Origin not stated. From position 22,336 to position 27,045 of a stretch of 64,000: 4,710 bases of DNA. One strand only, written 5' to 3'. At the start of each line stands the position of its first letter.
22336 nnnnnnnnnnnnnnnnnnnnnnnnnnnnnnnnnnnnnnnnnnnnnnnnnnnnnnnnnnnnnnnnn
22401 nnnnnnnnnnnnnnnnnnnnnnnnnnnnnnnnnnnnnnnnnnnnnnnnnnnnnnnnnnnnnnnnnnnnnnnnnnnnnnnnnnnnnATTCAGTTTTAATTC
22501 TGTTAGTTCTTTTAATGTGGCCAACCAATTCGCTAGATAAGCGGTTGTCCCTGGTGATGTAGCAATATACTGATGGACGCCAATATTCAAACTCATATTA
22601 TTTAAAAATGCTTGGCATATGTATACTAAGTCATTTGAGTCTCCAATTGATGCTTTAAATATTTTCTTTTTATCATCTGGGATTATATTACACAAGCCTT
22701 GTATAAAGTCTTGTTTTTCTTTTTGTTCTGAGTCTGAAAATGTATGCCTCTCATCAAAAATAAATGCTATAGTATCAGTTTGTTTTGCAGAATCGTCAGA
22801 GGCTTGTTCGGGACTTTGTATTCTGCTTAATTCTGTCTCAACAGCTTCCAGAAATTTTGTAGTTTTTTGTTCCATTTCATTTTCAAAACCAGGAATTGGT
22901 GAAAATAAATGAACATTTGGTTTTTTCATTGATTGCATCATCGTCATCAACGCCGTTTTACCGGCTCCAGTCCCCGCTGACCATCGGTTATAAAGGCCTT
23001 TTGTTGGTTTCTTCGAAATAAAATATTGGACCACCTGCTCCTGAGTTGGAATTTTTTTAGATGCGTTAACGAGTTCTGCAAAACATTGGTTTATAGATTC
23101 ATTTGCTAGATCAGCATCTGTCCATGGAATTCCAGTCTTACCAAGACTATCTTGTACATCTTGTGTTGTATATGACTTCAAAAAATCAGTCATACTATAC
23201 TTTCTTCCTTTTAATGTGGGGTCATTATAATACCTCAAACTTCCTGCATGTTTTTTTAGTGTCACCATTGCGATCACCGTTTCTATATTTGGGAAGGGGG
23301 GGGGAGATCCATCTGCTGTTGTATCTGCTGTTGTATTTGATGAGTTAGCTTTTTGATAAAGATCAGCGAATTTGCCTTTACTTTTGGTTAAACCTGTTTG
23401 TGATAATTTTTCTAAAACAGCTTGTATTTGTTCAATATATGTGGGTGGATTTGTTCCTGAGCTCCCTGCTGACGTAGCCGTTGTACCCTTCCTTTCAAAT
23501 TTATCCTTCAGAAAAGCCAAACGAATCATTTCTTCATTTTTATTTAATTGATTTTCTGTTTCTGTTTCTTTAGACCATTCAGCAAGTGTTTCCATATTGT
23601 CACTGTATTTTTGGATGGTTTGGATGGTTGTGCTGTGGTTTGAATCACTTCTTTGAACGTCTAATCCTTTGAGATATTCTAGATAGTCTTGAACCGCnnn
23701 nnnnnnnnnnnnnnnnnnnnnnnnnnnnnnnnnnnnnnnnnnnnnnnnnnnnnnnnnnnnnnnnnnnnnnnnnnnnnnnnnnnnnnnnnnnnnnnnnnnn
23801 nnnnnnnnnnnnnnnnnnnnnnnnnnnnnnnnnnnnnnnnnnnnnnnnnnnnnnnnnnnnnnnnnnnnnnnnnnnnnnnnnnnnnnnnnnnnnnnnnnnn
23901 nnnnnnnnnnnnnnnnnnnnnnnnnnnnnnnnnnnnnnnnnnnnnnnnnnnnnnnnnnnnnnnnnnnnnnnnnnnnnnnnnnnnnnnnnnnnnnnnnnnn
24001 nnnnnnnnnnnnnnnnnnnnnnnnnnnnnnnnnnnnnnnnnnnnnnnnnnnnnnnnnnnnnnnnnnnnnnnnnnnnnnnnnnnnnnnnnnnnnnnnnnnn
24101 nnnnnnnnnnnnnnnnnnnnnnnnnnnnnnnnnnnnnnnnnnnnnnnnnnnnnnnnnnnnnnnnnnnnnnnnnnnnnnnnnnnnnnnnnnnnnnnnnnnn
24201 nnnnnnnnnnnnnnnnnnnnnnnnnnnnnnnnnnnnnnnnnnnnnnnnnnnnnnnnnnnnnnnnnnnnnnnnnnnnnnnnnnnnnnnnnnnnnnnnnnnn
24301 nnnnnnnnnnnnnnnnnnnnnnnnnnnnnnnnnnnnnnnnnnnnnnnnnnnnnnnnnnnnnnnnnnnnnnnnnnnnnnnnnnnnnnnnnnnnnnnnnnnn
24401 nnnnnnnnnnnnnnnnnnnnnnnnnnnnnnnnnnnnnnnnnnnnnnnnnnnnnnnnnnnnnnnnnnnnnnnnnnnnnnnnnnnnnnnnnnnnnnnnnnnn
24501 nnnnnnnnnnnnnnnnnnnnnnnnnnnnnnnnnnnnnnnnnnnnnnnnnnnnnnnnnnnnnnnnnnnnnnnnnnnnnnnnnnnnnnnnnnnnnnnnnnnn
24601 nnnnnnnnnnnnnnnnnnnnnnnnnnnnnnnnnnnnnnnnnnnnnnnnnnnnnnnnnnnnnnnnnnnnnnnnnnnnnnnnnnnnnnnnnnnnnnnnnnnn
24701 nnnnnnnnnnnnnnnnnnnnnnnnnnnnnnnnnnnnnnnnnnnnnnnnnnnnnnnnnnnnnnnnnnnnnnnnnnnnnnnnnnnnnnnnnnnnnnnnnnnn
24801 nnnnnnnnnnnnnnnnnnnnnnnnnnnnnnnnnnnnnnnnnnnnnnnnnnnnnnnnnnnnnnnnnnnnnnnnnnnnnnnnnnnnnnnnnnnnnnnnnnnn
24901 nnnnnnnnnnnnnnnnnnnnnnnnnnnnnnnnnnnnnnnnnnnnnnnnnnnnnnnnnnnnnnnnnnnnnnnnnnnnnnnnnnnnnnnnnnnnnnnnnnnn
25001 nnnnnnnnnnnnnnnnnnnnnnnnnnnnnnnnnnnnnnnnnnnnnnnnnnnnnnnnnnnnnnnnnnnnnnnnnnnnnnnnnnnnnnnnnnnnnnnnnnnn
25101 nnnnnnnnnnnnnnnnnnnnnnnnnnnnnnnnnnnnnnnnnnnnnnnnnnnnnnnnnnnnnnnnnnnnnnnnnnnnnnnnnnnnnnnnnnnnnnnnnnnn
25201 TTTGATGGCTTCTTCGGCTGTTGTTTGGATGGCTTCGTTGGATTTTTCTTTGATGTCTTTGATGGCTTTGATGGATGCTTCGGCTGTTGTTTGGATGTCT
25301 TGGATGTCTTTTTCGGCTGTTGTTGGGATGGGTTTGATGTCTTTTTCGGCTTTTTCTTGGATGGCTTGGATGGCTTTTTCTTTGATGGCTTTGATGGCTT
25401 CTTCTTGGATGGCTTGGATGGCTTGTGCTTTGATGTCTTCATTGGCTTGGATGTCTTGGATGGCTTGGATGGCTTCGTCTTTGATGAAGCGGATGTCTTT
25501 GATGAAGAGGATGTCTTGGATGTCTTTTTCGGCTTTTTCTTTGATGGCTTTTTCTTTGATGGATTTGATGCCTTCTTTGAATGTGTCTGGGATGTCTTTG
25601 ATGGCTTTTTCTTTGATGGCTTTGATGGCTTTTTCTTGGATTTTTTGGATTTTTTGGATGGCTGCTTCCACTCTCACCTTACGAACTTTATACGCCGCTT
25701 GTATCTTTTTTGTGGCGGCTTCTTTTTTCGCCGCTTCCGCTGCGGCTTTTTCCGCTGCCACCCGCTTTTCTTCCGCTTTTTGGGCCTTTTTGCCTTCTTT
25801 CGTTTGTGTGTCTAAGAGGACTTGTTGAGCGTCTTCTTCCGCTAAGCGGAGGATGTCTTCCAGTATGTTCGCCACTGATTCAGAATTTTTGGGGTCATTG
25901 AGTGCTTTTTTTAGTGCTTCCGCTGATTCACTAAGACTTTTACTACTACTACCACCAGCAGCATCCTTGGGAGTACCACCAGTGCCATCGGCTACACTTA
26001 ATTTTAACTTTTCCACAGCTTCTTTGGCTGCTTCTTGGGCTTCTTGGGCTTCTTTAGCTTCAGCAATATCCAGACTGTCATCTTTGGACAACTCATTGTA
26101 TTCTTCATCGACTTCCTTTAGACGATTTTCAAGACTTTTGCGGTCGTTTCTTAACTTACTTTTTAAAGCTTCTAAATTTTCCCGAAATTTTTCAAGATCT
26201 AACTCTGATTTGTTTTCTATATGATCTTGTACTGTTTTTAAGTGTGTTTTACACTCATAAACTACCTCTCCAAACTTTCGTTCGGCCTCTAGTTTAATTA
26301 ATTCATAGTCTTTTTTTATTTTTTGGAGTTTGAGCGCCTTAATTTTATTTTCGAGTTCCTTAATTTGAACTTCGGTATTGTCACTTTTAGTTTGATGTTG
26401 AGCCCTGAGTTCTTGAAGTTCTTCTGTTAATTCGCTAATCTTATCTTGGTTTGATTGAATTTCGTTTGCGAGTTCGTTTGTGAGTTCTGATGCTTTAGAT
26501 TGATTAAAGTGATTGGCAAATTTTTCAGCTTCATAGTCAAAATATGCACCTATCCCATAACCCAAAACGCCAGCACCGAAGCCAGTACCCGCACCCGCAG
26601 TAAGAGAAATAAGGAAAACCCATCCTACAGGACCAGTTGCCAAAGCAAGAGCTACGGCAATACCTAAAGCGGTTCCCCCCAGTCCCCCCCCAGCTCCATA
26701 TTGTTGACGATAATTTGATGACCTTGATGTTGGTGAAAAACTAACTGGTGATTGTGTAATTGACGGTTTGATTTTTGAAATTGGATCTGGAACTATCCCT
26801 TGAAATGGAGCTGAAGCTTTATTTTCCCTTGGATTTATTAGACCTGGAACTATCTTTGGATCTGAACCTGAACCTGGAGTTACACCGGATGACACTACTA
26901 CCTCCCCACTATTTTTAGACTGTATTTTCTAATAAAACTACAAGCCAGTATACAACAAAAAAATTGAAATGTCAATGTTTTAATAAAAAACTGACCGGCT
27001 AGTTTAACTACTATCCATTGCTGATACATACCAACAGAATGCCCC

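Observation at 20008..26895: Giant 2,295-codon ORF with an unrecognised multi-part architecture (best candidate for a novel system)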

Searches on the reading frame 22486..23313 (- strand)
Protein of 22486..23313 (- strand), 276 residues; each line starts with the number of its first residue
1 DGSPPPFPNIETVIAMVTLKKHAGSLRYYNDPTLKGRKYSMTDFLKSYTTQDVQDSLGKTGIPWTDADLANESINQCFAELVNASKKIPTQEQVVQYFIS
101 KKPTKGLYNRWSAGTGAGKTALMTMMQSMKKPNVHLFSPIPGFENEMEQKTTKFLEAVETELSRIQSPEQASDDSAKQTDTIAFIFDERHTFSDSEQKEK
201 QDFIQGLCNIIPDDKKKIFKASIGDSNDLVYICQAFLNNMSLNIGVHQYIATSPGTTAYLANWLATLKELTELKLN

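Call 58: search_protein_families(library=pfam, proteins=[window:22486-23313:-], max_evalue=10)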
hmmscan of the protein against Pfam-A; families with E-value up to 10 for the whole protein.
window:22486-23313:- (276 aa): 4 families
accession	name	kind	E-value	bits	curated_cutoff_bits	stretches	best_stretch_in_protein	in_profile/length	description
PF00270.35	DEAD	-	0.003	17.7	26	2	91-168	4-82/167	DEAD/DEAH box helicase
PF13852.11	DUF4197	-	0.034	14.2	24.9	1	34-109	100-173/199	Protein of unknown function (DUF4197)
PF18818.7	MPTase-PolyVal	-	0.088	13.3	27.5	0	244-269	89-115/126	Zincin-like metallopeptidase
PF04851.21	ResIII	-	0.52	10.6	22.5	0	113-202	30-120/164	Type III restriction enzyme, res subunit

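Call 85: search_protein_families(library=ncbifam, proteins=[window:22486-23313:-], max_evalue=10)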
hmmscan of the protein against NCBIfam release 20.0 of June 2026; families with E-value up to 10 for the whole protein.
window:22486-23313:- (276 aa): 2 families
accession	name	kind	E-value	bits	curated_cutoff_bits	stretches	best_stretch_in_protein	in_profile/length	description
NF033447.1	BrxE_fam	subfamily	0.11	12.8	40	1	110-177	45-113/169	BrxE family protein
NF040713.1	ZapE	equivalog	0.12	11.6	140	1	70-129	16-75/344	cell division protein ZapE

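Call 86: search_protein_families(library=phrogs, proteins=[window:22486-23313:-], max_evalue=10)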
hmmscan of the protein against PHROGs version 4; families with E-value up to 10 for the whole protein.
window:22486-23313:- (276 aa): 2 families
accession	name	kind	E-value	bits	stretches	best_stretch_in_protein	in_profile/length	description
phrog_32896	-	unknown function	0.099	13.5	1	44-70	9-34/59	-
phrog_13026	-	unknown function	0.13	13.4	1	206-239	16-49/50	-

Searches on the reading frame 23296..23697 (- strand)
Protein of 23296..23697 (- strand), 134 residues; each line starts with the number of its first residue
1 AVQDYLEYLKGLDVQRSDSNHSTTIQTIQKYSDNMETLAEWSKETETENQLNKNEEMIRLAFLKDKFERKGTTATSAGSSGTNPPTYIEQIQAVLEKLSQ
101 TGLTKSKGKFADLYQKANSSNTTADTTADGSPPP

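Call 58: search_protein_families(library=pfam, proteins=[window:23296-23697:-], max_evalue=10)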
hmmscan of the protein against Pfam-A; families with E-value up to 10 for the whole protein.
window:23296-23697:- (134 aa): 2 families
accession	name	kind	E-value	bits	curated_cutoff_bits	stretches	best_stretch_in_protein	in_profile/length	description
PF12558.13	DUF3744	-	0.0068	17.5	22.5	1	5-61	14-69/73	ATP-binding cassette cobalt transporter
PF23791.1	DUF7173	-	0.069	13.6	27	1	27-74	6-59/145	Family of unknown function (DUF7173)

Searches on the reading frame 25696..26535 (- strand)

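Call 58: search_protein_families(library=pfam, proteins=[window:25696-26535:-], max_evalue=10)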
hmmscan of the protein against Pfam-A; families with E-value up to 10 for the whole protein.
window:25696-26535:- (280 aa): 10 families
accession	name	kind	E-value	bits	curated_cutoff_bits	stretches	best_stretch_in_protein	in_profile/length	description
PF09787.14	Golgin_A5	-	0.0011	19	31.7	2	16-144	53-177/305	Golgin subfamily A member 5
PF13125.11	DUF3958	-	0.0093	16.7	26.3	1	56-145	13-103/107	Protein of unknown function (DUF3958)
PF10779.14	XhlA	-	0.041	14.5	34.7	1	24-68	7-51/67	Haemolysin XhlA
PF02617.22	ClpS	-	0.042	14.1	23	1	212-266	11-65/80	ATP-dependent Clp protease adaptor protein ClpS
PF20406.3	SAM_KSR1_N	-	0.14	12.1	23.1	1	30-65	5-40/54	Kinase suppressor RAS 1 N-terminal helical hairpin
PF04513.17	Baculo_PEP_C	-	0.16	12.5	38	2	94-150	42-98/140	Baculovirus polyhedron envelope protein, PEP, C terminus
PF14056.11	DUF4250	-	0.92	10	27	1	118-150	20-52/55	Domain of unknown function (DUF4250)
PF14077.11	WD40_alt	-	4.7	7.6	25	1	51-76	13-36/48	Alternative WD40 repeat motif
PF05884.17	ZYG-11_interact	-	6.6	6.5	25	0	4-53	49-99/295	Interactor of ZYG-11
PF01601.21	CoV_S2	-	8.1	5.4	40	1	5-71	210-278/521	Coronavirus spike glycoprotein S2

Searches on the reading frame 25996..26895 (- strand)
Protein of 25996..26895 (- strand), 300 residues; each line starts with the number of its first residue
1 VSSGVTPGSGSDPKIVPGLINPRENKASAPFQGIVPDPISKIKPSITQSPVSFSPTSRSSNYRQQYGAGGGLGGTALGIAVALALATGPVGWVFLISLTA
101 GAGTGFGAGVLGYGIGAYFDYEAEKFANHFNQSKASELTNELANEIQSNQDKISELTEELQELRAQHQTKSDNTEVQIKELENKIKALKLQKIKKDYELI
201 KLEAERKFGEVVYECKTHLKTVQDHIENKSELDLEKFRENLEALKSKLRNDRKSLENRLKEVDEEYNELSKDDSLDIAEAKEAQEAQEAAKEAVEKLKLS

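Call 70: find_homologous_proteins(query=window:25996-26895:-, max_evalue=0.01)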
Query window:25996-26895:- (300 aa): 1 proteins with E <= 0.01 among 6573 candidates.
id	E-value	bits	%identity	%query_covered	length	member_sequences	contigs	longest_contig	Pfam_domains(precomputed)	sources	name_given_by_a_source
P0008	2.4e-58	216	47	100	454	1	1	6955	-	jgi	jgi:hypothetical protein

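Call 73: find_encoding_contigs(protein=P0008, flank=10000)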
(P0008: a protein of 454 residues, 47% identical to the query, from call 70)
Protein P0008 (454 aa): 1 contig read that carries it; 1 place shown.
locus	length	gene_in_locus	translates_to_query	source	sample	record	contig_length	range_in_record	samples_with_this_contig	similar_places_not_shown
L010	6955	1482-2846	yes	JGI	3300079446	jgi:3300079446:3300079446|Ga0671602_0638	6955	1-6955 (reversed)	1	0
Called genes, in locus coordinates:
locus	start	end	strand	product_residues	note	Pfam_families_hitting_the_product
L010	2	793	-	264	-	?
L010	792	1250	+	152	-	-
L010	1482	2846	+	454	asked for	-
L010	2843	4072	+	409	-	PF00395:SLH (weak)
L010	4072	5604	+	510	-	PF03485:Arg_tRNA_synt_N, PF00750:tRNA-synt_1d, PF00133:tRNA-synt_1 (faint), PF05746:DALR_1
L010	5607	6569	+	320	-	PF01171:ATP_bind_3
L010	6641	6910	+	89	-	-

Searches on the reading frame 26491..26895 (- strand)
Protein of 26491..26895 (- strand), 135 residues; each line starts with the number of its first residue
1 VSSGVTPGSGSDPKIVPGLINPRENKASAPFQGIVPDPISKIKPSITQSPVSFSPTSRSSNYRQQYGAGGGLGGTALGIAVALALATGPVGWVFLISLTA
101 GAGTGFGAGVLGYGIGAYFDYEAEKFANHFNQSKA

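Call 58: search_protein_families(library=pfam, proteins=[window:26491-26895:-], max_evalue=10)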
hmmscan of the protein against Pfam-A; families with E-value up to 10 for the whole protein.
window:26491-26895:- (135 aa): 0 families

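Call 85: search_protein_families(library=ncbifam, proteins=[window:26491-26895:-], max_evalue=10)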
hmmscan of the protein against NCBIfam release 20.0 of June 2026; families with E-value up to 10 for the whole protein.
window:26491-26895:- (135 aa): 2 families
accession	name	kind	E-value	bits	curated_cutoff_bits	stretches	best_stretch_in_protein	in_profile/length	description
NF053611.1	YiaD_Gzip_OmpA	equivalog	0.081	12.6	175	1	63-133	25-85/206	YiaD family glycine zipper/OmpA-like lipoprotein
NF035925.1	Geo26A_fam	subfamily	0.4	10.5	40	1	65-113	133-181/197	geobacillin-26 family protein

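Call 86: search_protein_families(library=phrogs, proteins=[window:26491-26895:-], max_evalue=10)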
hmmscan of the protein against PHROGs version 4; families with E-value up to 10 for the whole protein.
window:26491-26895:- (135 aa): 3 families
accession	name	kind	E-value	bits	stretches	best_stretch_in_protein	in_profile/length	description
phrog_6202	-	tail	0.16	12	1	25-109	450-525/636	tail fiber protein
phrog_167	-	tail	0.25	9.9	1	66-116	675-728/1555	tail length tape measure protein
phrog_1293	-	tail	0.91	8.2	1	68-107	584-622/1424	tail length tape measure protein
